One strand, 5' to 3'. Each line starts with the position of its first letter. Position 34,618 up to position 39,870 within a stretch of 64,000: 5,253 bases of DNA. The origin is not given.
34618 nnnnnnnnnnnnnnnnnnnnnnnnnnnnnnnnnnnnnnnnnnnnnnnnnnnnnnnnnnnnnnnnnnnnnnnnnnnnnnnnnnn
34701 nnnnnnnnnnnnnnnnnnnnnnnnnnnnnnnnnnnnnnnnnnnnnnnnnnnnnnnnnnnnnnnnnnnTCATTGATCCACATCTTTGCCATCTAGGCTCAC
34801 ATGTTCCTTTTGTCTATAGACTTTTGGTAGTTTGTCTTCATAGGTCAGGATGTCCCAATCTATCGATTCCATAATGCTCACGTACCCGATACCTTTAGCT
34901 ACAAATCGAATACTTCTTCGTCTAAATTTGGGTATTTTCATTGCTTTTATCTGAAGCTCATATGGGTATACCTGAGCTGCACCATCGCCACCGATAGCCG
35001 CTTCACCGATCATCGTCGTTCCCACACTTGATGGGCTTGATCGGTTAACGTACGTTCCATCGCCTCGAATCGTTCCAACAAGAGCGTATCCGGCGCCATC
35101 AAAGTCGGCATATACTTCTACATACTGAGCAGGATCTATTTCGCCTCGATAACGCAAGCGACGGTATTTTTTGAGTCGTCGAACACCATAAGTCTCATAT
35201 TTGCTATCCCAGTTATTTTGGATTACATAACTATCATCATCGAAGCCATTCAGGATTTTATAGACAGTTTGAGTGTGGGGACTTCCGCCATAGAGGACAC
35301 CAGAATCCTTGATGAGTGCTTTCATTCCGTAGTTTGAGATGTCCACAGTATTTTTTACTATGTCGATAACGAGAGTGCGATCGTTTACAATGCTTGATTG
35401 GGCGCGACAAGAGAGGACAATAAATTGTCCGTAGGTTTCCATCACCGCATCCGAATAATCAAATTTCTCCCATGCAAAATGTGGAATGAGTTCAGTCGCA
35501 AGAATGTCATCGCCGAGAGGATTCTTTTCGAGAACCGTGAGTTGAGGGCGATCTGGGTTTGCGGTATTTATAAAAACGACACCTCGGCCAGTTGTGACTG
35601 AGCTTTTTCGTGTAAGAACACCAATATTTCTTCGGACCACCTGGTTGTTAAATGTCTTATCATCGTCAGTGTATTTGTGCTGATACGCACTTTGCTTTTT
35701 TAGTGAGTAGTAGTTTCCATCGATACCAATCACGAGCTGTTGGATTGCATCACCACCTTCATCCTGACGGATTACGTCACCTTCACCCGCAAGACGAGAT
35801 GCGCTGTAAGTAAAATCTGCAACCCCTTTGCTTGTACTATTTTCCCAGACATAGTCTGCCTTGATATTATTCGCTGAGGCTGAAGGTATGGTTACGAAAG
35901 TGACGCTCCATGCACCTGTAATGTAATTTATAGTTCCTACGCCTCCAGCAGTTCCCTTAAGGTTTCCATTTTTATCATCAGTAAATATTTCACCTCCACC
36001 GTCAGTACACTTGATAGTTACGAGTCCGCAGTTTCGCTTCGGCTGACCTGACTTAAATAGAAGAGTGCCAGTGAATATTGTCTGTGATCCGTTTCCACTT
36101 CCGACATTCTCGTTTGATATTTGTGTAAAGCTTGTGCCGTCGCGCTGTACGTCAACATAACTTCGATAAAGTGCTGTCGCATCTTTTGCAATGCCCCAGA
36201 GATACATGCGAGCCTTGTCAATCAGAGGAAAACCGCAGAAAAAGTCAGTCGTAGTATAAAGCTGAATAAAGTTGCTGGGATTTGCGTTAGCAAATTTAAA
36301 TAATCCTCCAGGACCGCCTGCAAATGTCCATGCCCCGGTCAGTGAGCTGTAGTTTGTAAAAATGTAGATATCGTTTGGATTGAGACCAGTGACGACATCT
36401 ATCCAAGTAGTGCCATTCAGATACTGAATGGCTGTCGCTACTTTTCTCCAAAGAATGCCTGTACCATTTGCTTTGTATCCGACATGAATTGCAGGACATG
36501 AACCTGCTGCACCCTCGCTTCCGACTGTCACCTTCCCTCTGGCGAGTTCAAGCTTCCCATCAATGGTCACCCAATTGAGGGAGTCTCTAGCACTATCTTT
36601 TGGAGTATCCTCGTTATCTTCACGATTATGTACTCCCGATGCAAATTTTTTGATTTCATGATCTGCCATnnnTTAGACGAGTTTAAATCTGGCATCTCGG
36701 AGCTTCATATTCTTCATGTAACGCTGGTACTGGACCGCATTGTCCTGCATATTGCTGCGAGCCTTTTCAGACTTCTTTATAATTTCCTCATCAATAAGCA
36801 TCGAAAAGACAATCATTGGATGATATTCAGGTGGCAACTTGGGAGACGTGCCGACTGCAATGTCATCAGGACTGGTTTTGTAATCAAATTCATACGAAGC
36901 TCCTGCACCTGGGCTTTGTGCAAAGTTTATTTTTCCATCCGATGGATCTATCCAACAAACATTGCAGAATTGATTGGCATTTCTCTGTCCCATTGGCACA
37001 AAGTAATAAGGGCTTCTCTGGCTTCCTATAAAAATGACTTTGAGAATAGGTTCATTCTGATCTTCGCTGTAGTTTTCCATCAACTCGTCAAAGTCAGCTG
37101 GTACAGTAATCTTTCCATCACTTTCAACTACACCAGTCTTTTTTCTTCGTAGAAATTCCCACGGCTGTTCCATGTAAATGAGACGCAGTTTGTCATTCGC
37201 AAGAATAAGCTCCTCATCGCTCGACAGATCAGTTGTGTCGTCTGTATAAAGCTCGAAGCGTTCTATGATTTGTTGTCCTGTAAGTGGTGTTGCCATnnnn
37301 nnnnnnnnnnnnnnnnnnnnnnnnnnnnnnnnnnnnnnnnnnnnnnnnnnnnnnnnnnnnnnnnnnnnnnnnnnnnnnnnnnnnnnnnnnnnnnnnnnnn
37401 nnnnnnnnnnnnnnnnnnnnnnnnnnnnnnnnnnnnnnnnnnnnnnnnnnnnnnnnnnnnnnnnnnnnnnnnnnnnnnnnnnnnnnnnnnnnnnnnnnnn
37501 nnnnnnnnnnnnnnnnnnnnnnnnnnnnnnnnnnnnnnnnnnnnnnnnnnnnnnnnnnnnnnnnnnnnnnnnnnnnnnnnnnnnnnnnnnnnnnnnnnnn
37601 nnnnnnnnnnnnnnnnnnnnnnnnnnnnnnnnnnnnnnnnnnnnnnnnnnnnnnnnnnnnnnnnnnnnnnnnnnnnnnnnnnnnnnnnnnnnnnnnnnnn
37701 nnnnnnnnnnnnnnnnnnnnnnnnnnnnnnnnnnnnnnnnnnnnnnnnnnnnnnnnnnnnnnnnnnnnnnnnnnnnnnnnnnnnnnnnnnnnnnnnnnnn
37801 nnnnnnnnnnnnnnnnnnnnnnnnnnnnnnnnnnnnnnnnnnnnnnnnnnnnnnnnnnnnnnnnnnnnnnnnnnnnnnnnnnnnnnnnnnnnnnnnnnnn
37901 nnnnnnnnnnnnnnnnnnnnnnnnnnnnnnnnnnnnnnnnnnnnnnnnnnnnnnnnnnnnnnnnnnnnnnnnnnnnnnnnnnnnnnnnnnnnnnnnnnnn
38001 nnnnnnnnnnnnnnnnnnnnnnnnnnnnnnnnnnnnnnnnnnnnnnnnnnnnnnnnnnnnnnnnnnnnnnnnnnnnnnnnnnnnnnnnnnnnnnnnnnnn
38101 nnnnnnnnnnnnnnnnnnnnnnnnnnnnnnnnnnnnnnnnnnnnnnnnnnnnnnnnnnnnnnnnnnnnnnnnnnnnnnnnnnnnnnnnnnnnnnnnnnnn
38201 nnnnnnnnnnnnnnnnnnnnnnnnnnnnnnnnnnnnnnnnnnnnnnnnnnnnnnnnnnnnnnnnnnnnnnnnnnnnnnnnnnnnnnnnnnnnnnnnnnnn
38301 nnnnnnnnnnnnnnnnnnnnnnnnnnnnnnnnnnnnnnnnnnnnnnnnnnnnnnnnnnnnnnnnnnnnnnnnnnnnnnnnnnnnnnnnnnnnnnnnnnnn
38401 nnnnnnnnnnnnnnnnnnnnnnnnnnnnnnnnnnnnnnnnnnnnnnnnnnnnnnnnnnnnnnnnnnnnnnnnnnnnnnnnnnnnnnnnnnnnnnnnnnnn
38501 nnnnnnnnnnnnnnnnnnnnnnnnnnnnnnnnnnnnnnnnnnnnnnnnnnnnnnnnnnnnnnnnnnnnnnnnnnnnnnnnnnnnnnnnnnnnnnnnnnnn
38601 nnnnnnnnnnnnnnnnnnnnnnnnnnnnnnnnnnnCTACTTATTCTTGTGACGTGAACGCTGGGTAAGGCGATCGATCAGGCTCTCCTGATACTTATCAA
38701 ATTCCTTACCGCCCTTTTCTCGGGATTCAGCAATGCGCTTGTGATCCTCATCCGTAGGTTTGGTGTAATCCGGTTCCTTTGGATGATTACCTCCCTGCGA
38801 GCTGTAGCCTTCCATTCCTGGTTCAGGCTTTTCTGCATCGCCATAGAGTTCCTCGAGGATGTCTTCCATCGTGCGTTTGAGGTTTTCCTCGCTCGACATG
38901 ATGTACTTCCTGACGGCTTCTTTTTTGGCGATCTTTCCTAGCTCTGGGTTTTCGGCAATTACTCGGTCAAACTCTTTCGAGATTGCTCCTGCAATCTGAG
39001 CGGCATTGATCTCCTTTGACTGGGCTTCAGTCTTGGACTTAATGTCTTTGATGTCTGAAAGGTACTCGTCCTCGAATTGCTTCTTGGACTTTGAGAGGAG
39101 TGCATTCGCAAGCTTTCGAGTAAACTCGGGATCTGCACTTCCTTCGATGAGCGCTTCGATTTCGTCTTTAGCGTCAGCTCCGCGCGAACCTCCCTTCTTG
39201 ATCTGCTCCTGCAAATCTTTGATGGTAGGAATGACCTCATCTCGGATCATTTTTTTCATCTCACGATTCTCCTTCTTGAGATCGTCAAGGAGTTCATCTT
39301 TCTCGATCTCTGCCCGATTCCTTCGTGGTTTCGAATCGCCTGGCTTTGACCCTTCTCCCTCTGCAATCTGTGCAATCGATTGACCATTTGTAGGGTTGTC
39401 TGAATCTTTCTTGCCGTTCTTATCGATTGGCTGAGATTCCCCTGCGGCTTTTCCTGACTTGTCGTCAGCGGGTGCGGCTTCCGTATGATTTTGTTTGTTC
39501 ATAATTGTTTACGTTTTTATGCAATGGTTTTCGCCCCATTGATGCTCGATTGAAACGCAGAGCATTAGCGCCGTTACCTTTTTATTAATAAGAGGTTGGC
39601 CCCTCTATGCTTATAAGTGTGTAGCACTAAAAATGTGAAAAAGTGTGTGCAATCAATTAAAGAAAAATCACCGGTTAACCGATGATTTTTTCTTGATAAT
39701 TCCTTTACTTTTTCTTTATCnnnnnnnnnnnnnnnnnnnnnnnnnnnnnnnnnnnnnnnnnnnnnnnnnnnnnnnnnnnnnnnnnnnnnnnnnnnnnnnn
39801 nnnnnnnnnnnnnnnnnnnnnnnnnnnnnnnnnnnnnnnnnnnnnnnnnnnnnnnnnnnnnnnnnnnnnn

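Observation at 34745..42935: Identical 26-nt motif repeated three times at the heads of phage structural modules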

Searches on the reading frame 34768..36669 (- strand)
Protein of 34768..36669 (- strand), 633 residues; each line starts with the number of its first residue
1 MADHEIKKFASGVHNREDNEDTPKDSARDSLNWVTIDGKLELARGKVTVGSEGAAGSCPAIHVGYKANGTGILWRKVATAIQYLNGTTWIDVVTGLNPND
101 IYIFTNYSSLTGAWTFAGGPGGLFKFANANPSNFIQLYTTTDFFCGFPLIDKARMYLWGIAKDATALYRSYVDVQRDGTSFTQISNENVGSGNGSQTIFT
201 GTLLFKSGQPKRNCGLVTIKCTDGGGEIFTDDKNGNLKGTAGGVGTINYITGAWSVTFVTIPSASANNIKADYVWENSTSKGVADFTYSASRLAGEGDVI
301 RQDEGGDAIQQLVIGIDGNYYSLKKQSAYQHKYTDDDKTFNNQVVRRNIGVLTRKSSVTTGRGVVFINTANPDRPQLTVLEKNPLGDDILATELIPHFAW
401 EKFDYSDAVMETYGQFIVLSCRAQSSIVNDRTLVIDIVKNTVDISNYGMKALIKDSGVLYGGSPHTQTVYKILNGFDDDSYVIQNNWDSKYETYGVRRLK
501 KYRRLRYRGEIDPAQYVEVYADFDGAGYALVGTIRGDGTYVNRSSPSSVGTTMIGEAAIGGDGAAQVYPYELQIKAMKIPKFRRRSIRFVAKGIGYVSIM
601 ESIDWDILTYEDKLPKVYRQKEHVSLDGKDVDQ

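Call 8: search_protein_families(library=phrogs, proteins=[window:34768-36669:-], max_evalue=0.001)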
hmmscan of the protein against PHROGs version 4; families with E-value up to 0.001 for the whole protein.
window:34768-36669:- (633 aa): 1 family
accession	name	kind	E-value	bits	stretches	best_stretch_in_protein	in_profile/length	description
phrog_6128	-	unknown function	5.7e-05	22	1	229-266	416-455/1200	-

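Call 30: search_protein_families(library=pfam, proteins=[window:34768-36669:-], max_evalue=1)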
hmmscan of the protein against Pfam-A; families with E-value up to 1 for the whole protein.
window:34768-36669:- (633 aa): 0 families

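Call 69: search_solved_structures(query=window:34768-36669:-, max_evalue=0.01)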
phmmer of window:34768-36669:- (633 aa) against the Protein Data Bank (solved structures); distinct sequences matched with E-value up to 0.01: 0.

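Call 74: search_protein_families(library=ncbifam, proteins=[window:34768-36669:-], max_evalue=1)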
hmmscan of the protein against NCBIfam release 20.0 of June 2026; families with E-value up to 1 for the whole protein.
window:34768-36669:- (633 aa): 0 families

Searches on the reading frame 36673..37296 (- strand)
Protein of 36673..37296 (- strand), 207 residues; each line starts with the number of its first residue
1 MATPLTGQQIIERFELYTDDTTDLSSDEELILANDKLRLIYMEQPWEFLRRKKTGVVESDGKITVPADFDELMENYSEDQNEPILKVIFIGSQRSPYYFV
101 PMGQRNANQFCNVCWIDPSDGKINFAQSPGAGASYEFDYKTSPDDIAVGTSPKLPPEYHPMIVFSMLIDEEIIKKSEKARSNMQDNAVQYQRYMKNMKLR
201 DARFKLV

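Call 8: search_protein_families(library=phrogs, proteins=[window:36673-37296:-], max_evalue=0.001)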
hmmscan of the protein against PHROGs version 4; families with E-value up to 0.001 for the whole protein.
window:36673-37296:- (207 aa): 0 families

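Call 30: search_protein_families(library=pfam, proteins=[window:36673-37296:-], max_evalue=1)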
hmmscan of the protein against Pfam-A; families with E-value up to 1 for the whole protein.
window:36673-37296:- (207 aa): 1 family
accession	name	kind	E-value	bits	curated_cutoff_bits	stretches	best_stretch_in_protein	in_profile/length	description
PF24175.2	SU10_adaptor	-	1.5e-07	32.5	27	1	7-197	3-181/194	SU10 adaptor protein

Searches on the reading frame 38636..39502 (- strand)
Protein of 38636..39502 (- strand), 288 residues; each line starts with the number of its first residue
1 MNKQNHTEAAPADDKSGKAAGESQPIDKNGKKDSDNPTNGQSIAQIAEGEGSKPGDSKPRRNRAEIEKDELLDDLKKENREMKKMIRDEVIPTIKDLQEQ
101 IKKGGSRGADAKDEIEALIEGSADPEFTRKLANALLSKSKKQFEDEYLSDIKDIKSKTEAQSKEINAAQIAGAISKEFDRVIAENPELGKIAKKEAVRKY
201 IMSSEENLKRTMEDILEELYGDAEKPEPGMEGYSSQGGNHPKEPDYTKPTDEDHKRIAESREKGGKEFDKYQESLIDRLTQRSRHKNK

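Call 8: search_protein_families(library=phrogs, proteins=[window:38636-39502:-], max_evalue=0.001)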
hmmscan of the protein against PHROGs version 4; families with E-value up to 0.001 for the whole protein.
window:38636-39502:- (288 aa): 0 families

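Call 30: search_protein_families(library=pfam, proteins=[window:38636-39502:-], max_evalue=1)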
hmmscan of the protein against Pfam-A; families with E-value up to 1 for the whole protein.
window:38636-39502:- (288 aa): 5 families
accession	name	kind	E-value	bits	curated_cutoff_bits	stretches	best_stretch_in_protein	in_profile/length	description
PF05016.21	ParE_toxin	-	0.012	16.7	23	1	143-192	3-49/89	ParE toxin of type II toxin-antitoxin system, parDE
PF13256.11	DUF4047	-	0.046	14.2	22.1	1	136-211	32-104/125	Domain of unknown function (DUF4047)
PF20463.3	PDH_C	-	0.12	13.1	22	0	159-210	29-79/102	Prephenate dehydrogenase, dimerization domain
PF17200.10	sCache_2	-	0.15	12.5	25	1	78-161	4-93/155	Single Cache domain 2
PF13774.12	Longin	-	0.25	11.7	26.2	1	123-152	39-66/84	Regulated-SNARE-like domain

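Call 74: search_protein_families(library=ncbifam, proteins=[window:38636-39502:-], max_evalue=1)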
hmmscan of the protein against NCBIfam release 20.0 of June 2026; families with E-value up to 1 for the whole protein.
window:38636-39502:- (288 aa): 2 families
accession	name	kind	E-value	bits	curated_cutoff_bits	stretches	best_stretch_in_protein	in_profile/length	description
NF002242.0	PRK01151.1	equivalog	0.016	14.8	72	1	125-177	6-57/67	30S ribosomal protein S17e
NF040521.1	C45_proenzyme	subfamily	0.2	11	85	0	169-224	10-65/313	C45 family autoproteolytic acyltransferase/hydrolase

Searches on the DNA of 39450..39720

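Call 50: search_rna_families(source=window, start=39450, end=39720, threshold=evalue, max_evalue=10)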
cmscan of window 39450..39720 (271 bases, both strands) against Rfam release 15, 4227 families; matches with E-value up to 10: 15.
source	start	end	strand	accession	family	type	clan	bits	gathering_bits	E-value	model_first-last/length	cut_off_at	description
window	39660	39720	-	RF00166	PrrB_RsmZ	Gene; sRNA;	CL00106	26.3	44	0.00018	72-133/133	5'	PrrB/RsmZ RNA family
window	39639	39707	+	RF02621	BSnc120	Gene; sRNA;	-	20.8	114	0.021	1-88/88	no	Brucella sRNA 120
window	39631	39695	+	RF02432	SpF25_sRNA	Gene; sRNA;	-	19.5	48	0.65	1-102/102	no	Streptococcus sRNA SpF25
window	39513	39556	-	RF01315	CRISPR-DR2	Gene; CRISPR;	CL00014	19.3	37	0.4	1-30/30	no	CRISPR RNA direct repeat element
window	39663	39690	-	RF02351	psRNA14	Gene; sRNA;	-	18.2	60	1.2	9-38/84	no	Proteobacteria sRNA psRNA14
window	39651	39701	-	RF00076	mir-181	Gene; miRNA;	-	17.2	45.5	0.47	1-83/83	no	mir-181 microRNA precursor family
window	39654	39699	-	RF00854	mir-5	Gene; miRNA;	-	17.2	75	0.84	1-70/70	no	mir-5 microRNA precursor family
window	39613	39691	+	RF00370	sroD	Gene; sRNA;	-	16.2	50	0.83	1-86/86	no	sroD RNA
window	39629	39715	-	RF01770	rimP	Cis-reg; leader;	-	16.2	47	3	1-102/102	no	Gammaprotebacteria rimP leader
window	39658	39696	-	RF02432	SpF25_sRNA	Gene; sRNA;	-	15.9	48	3.9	63-102/102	no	Streptococcus sRNA SpF25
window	39578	39720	-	RF04128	MIR8562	Gene; miRNA;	-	15.7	211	1.1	59-242/242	5'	MIR8562 microRNA precursor family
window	39645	39708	+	RF02548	Oskar_OES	Cis-reg;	-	14.6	46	10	1-67/67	no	Oocyte entry signal (OES) from oskar mRNA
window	39660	39694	-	RF03361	mir-3136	Gene; miRNA;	-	13.9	86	6.7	1-78/78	no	mir-3136 microRNA precursor family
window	39582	39720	-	RF01407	STnc560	Gene; sRNA;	-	12.8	55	1.6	63-214/214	5'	STnc560 Hfq binding RNA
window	39629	39694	+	RF01472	rli40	Gene; sRNA;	-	9.7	100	3.6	1-263/263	no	Listeria sRNA rli40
